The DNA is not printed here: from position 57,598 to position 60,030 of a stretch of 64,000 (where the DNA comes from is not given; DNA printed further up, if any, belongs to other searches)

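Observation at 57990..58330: Transglutaminase-like domain with the catalytic Cys replaced, embedded in the N-terminal region of the Rhs toxin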

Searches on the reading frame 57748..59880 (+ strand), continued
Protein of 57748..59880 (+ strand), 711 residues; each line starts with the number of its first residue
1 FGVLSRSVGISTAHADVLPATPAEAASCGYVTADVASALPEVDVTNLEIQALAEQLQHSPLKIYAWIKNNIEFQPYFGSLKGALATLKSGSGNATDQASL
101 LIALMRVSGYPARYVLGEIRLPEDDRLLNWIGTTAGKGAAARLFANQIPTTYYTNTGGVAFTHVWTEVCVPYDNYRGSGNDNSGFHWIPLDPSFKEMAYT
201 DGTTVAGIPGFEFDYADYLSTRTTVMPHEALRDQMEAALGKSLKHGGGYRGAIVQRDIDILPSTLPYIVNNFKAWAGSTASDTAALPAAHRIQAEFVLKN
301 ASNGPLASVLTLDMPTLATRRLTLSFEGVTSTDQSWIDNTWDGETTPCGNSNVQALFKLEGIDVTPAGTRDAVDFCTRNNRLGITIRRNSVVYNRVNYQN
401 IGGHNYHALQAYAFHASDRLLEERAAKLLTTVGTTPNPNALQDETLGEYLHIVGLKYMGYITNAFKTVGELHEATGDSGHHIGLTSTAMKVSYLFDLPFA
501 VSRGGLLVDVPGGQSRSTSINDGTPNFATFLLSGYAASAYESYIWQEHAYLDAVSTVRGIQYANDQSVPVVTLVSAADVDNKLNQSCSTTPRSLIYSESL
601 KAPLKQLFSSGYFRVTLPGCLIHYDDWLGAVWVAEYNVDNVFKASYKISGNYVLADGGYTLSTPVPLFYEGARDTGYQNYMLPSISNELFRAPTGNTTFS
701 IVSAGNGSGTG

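Call 30: fold_search(model_id=the predicted structure, library=pdb)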
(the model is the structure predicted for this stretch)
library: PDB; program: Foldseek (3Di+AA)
matches with E <= 10: 280; with E <= 0.001: 0
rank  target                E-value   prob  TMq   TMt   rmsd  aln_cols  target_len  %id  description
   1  1l9n_A                2.3e-03  0.82  0.15  0.16  23.1       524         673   11  Three-dimensional structure of the human transglutaminase 3 enzyme: binding of calcium ions change structure for activ (released 2002-05-29)
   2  5mho_B                3.6e-03  0.69  0.14  0.15  24.1       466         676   10  FXIIIa in complex with the inhibitor ZED2369 (released 2017-12-20)
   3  3isr_A                4.6e-03  1.00  0.12  0.29   9.3       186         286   19  The Crystal Structure of a Putative Cysteine Protease from Cytophaga hutchinsonii to 1.9A (released 2009-09-08)
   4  8oxy_A                4.6e-03  0.69  0.15  0.16  22.3       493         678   12  Transglutaminase 3 without calcium in complex with DH patient-derived Fab DH63-B02 (released 2023-10-18)
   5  5mhl_B                6.0e-03  0.57  0.14  0.15  24.4       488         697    9  FXIIIa in complex with the inhibitor Mi0621 (released 2017-12-20)
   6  4kty_A                6.3e-03  0.51  0.13  0.13  24.9       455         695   10  Fibrin-stabilizing factor with a bound ligand (released 2013-12-04)
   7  3isr_B                7.0e-03  1.00  0.12  0.28   4.9       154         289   22  The Crystal Structure of a Putative Cysteine Protease from Cytophaga hutchinsonii to 1.9A (released 2009-09-08)
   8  8oxw_A                7.0e-03  0.51  0.14  0.15  23.3       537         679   12  Transglutaminase 3 in complex with DH patient-derived Fab DH63-B02 (released 2023-10-18)
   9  5mhm_A                7.3e-03  0.54  0.13  0.14  24.5       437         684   11  FXIIIa in complex with the inhibitor ZED1630 (released 2017-12-20)
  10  1l9m_A                7.7e-03  0.54  0.14  0.15  22.3       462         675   13  Three-dimensional structure of the human transglutaminase 3 enzyme: binding of calcium ions change structure for activ (released 2002-05-29)
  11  5mhn_A                8.1e-03  0.51  0.13  0.13  24.5       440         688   11  FXIIIa in complex with the inhibitor ZED2360 (released 2017-12-20)
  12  5mhl_A                8.1e-03  0.47  0.13  0.13  23.9       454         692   10  FXIIIa in complex with the inhibitor Mi0621 (released 2017-12-20)
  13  1g0d                  8.9e-03  0.47  0.13  0.14  22.8       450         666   11  CRYSTAL STRUCTURE OF RED SEA BREAM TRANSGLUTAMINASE (released 2001-05-23)
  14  5mhn_B                8.9e-03  0.47  0.13  0.13  24.3       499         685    8  FXIIIa in complex with the inhibitor ZED2360 (released 2017-12-20)
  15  1ex0_B                9.4e-03  0.38  0.12  0.12  23.0       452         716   10  HUMAN FACTOR XIII, MUTANT W279F ZYMOGEN (released 2003-12-23)
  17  3isr_C                1.0e-02  1.00  0.12  0.29   4.8       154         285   23  The Crystal Structure of a Putative Cysteine Protease from Cytophaga hutchinsonii to 1.9A (released 2009-09-08)
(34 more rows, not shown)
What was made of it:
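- On Transglutaminase-like superfamily (Pfam PF01841, Transglut_core): Foldseek matches 3isr and PeiP at probability 1.0, plus TG3 and FXIII (call 30).
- Closest known: Other catalytically dead TGase-fold proteins that act as binding or scaffold modules. Same: Protein 4.2 complexes (8cs9_X, 7tvz_E) appear among the weak Foldseek hits (call 30).
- Checked: Foldseek recovers 3isr, PeiP, TG3 and FXIII, at probability 1.0 for 3isr and PeiP (call 30).
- TGase-fold relatives found by Foldseek include PeiP, a pseudomurein endoisopeptidase that acts on cell-wall peptides (call 30).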

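Call 33: fold_search(model_id=the predicted structure, library=viral)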
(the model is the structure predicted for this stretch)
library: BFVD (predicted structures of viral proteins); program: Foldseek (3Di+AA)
matches with E <= 10: 301; with E <= 0.001: 0
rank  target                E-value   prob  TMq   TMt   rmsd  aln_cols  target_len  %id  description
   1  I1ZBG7                3.9e-03  1.00  0.12  0.28   5.6       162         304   14  (no name in the UniProt tables at hand)
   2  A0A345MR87            4.6e-02  0.77  0.10  0.14  19.6       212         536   12  (no name in the UniProt tables at hand)
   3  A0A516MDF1            1.7e-01  0.03  0.05  0.07  24.7       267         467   10  (no name in the UniProt tables at hand)
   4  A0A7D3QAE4            1.8e-01  0.08  0.07  0.12  19.5       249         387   13  (no name in the UniProt tables at hand)
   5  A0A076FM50            3.6e-01  0.03  0.07  0.07  25.8       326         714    8  DNA topoisomerase [Aureococcus anophagefferens virus]
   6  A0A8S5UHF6            4.0e-01  0.04  0.07  0.13  23.2       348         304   10  Uncharacterized protein [Siphoviridae sp. ct0eR1]
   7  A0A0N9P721            4.2e-01  0.01  0.06  0.06  28.4       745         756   11  (no name in the UniProt tables at hand)
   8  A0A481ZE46            4.4e-01  0.06  0.05  0.09  15.7       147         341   12  Uncharacterized protein [Pithovirus LCPAC404]
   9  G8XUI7                4.9e-01  0.11  0.08  0.15  17.5       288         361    7  Membrane protein A22A [Aotine betaherpesvirus 1]
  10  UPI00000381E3         5.1e-01  0.02  0.06  0.08  21.5       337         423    7  (no name look-up for this kind of identifier)
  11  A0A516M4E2            5.4e-01  0.02  0.06  0.08  18.9       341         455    8  (no name in the UniProt tables at hand)
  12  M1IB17                5.7e-01  0.03  0.04  0.03  14.3       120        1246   16  (no name in the UniProt tables at hand)
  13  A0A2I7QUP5            6.0e-01  0.03  0.05  0.09  19.6       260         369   12  (no name in the UniProt tables at hand)
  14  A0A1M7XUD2            6.3e-01  0.06  0.07  0.18  14.1       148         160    9  F-box domain [Cedratvirus A11]
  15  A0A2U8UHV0            7.0e-01  0.13  0.05  0.20  11.7        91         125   10  Uncharacterized protein [Microbacterium phage Appa]
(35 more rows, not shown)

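Call 34: find_encoding_contigs(protein=P0001, flank=10000, max_places=3)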
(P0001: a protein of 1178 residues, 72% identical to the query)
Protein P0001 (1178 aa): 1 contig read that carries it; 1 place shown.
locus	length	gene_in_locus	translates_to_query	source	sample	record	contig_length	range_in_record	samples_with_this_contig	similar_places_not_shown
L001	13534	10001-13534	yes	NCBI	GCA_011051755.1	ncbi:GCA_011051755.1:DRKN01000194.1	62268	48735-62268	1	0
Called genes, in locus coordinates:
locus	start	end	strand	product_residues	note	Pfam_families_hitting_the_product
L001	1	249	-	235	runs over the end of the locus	PF02167:Cytochrom_C1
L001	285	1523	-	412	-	PF00033:Cytochrome_B, PF13631:Cytochrom_B_N_2, PF00032:Cytochrom_B_C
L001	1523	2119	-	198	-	PF10399:UCR_Fe-S_N, PF00355:Rieske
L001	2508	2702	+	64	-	-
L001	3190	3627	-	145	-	PF00582:Usp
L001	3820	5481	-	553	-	PF00118:Cpn60_TCP1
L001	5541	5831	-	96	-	PF00166:Cpn10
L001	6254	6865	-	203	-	-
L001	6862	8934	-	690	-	PF13243:SQHop_cyclase_C (faint), PF05345:He_PIG, PF18884:TSP3_bac (weak)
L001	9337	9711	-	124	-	-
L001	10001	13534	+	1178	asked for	PF01841:Transglut_core, PF20148:DUF6531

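Call 35: find_encoding_contigs(protein=P0004, flank=10000, max_places=2)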
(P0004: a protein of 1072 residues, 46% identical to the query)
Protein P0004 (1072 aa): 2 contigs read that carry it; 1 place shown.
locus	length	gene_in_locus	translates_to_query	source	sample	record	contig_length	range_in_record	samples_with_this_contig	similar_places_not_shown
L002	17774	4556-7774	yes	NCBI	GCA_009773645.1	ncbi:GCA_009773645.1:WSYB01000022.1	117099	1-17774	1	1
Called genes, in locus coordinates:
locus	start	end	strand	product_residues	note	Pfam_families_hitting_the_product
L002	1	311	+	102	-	?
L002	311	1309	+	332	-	PF00665:rve, PF13683:rve_3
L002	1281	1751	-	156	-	-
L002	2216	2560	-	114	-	PF12844:HTH_19, PF13560:HTH_31, PF01381:HTH_3, PF13443:HTH_26 (weak)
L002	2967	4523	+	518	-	PF07678:TED_complement (faint), PF13243:SQHop_cyclase_C (faint), PF05345:He_PIG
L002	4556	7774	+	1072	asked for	PF01841:Transglut_core, PF20148:DUF6531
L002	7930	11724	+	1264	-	PF05593:RHS_repeat (weak), PF25023:TEN_YD-shell, PF05593:RHS_repeat (weak), PF25023:TEN_YD-shell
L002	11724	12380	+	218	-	-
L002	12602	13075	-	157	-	PF16694:Cytochrome_P460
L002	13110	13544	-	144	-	PF13560:HTH_31 (weak), PF01381:HTH_3, PF12844:HTH_19 (weak)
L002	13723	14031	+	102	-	-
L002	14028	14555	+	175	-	PF00072:Response_reg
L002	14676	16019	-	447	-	PF13372:Alginate_exp (weak)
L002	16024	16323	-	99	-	PF10087:DUF2325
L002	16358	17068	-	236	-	PF12672:DUF3793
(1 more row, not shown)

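Call 36: find_encoding_contigs(protein=P0072, flank=8000, max_places=2)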
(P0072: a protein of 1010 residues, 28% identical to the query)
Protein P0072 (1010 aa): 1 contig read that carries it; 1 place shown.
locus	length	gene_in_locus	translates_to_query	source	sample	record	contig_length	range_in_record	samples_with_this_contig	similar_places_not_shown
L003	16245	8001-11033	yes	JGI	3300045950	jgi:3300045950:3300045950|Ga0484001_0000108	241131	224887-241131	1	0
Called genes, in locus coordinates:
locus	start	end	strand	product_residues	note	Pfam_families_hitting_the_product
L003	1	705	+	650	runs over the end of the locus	PF03030:H_PPase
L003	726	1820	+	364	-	PF01926:MMR_HSR1, PF02421:FeoB_N, PF06071:YchF-GTPase_C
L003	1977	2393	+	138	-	PF01250:Ribosomal_S6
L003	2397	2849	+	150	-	PF00436:SSB, PF22657:SSB_1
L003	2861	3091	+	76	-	PF01084:Ribosomal_S18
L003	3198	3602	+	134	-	PF07238:PilZ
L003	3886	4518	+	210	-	PF03330:DPBB_1, PF05036:SPOR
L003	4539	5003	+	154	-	-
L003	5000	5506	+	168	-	PF03843:Slp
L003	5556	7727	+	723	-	PF01590:GAF, PF13185:GAF_2 (weak), PF01590:GAF, PF13185:GAF_2, PF13492:GAF_3 (weak), PF00990:GGDEF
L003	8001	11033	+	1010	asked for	PF01841:Transglut_core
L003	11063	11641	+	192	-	-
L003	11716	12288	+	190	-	-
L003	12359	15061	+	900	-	PF13243:SQHop_cyclase_C, PF13620:CarboxypepD_reg, PF13715:CarbopepD_reg_2, PF13620:CarboxypepD_reg, PF13715:CarbopepD_reg_2, PF13620:CarboxypepD_reg, PF13715:CarbopepD_reg_2, PF13620:CarboxypepD_reg, +9 more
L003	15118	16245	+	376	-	?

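Call 38: find_encoding_contigs(protein=P0096, flank=8000, max_places=2)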
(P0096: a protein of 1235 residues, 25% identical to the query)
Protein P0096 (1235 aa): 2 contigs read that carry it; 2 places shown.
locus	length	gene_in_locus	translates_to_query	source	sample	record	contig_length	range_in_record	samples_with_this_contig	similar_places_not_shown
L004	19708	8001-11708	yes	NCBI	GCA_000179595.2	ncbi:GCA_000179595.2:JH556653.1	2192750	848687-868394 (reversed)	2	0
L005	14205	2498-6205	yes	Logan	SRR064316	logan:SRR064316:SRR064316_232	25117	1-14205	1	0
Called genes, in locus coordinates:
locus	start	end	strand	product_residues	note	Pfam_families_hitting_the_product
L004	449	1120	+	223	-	PF02683:DsbD_TM, PF13386:DsbD_2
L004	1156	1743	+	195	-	PF08534:Redoxin, PF00578:AhpC-TSA, PF02630:SCO1-SenC (faint), PF00085:Thioredoxin (weak), PF13098:Thioredoxin_2, PF13905:Thioredoxin_8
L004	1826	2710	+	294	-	PF00890:FAD_binding_2 (faint), PF01134:GIDA (faint), PF01266:DAO (faint), PF07992:Pyr_redox_2, PF13738:Pyr_redox_3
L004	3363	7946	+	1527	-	PF13243:SQHop_cyclase_C (weak), PF00395:SLH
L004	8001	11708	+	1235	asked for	PF01841:Transglut_core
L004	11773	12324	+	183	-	-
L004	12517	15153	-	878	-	PF12891:Glyco_hydro_44, PF00404:Dockerin_1, PF00801:PKD, PF18911:PKD_4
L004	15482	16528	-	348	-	PF13487:HD_5, PF01966:HD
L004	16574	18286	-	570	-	PF05157:MshEN, PF00437:T2SSE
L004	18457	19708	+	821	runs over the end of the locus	PF07992:Pyr_redox_2, PF13738:Pyr_redox_3, PF00070:Pyr_redox, PF02852:Pyr_redox_dim, PF00581:Rhodanese, PF01206:TusA, PF02635:DsrE, PF13686:DrsE_2, +2 more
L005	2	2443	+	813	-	?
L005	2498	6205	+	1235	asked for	PF01841:Transglut_core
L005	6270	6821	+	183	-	-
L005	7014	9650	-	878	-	PF12891:Glyco_hydro_44, PF00404:Dockerin_1, PF00801:PKD, PF18911:PKD_4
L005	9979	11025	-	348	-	PF13487:HD_5, PF01966:HD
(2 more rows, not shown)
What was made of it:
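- On Rhs/YD-repeat polymorphic toxin: In relatives, small genes follow the toxin gene (calls 35, 36, 38).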

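Call 39: find_encoding_contigs(protein=P0071, flank=8000, max_places=2)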
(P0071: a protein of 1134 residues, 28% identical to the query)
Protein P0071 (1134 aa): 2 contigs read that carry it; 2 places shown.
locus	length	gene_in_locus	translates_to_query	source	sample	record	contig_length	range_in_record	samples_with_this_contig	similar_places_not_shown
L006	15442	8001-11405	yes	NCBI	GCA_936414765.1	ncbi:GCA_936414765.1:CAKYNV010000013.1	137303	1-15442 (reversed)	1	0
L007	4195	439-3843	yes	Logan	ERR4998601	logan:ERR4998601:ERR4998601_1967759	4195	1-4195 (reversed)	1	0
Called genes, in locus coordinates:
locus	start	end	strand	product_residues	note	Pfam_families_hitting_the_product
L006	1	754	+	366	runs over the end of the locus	PF06068:TIP49 (faint), PF05496:RuvB_N, PF00004:AAA, PF07728:AAA_5 (faint), PF17864:AAA_lid_4, PF05491:WHD_RuvB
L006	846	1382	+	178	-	PF02677:QueH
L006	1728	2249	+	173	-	PF07700:HNOB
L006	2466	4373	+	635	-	PF03063:Prismane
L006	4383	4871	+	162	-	PF12797:Fer4_2 (faint), PF12837:Fer4_6 (faint), PF13247:Fer4_11, PF00037:Fer4 (weak), PF13237:Fer4_10 (weak), PF14697:Fer4_21 (weak), PF12838:Fer4_7 (weak), PF13187:Fer4_9 (weak), +2 more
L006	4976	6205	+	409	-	PF01134:GIDA (faint), PF01266:DAO (faint), PF07992:Pyr_redox_2, PF13738:Pyr_redox_3, PF00070:Pyr_redox, PF18267:Rubredoxin_C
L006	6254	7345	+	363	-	PF08486:SpoIID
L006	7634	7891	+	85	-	-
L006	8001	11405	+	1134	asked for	PF01841:Transglut_core, PF00877:NLPC_P60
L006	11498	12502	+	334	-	PF14415:DUF4424 (faint), PF13308:YARHG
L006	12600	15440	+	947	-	?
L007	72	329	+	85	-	-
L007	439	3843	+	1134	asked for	PF01841:Transglut_core, PF00877:NLPC_P60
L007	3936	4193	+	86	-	?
